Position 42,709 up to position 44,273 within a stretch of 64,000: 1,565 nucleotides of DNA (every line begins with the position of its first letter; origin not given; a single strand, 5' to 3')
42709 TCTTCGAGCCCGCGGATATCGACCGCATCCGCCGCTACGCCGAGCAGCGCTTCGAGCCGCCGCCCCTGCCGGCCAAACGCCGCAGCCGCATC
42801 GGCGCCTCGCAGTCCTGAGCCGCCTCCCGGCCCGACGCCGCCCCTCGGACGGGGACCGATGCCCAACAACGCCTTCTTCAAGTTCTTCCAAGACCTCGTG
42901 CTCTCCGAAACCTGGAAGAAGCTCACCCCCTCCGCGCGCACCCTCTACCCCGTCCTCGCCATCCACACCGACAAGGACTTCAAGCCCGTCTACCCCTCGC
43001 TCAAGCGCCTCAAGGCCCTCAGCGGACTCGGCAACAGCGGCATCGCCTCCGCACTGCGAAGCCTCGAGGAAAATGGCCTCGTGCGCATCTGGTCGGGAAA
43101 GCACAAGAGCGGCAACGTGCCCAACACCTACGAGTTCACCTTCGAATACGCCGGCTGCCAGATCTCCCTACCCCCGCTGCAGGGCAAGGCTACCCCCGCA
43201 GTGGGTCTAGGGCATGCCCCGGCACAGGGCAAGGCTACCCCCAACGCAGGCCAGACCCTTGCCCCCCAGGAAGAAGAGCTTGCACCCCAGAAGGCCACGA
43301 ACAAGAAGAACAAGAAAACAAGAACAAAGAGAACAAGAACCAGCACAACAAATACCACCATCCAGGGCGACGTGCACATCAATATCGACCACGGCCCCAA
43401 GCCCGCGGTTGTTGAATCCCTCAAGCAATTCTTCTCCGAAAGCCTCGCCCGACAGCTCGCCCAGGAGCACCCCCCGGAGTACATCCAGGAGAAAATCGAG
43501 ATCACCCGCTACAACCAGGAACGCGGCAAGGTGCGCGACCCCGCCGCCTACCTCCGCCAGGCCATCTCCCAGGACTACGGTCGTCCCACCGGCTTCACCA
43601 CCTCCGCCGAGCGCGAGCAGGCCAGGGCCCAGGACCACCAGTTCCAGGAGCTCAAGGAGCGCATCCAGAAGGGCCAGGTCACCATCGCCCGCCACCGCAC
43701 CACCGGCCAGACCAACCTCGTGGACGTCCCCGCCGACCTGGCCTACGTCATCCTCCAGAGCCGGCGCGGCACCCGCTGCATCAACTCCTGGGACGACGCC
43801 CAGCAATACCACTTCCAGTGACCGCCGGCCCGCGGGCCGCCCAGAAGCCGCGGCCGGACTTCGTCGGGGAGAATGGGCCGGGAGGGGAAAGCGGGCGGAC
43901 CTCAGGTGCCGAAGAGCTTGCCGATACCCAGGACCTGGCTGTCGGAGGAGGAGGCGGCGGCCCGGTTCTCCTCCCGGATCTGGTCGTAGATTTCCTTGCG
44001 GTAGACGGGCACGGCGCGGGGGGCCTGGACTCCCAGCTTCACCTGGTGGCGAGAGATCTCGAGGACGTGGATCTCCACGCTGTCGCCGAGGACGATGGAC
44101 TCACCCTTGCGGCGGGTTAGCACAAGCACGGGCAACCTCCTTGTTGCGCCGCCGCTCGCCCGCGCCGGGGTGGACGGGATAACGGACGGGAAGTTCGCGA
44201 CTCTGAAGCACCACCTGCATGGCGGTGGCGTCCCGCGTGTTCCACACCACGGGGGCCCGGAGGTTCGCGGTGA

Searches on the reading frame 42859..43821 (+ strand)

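Call 10: search_protein_families(library=pfam, proteins=[window:42859-43821:+])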
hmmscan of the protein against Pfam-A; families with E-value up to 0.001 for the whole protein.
window:42859-43821:+ (320 aa): 1 family
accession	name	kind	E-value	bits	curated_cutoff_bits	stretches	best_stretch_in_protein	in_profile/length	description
PF13730.12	HTH_36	-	1.8e-09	37.7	25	1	21-75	2-55/55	Helix-turn-helix domain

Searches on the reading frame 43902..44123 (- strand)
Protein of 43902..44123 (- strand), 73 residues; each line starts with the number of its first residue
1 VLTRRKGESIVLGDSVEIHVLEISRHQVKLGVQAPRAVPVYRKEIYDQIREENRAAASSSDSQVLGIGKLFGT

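Call 10: search_protein_families(library=pfam, proteins=[window:43902-44123:-])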
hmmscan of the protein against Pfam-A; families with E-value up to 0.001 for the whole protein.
window:43902-44123:- (73 aa): 1 family
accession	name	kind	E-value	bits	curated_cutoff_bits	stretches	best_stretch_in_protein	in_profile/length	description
PF02599.21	CsrA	-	7e-22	77.6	27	1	1-51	3-53/53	Global regulator protein family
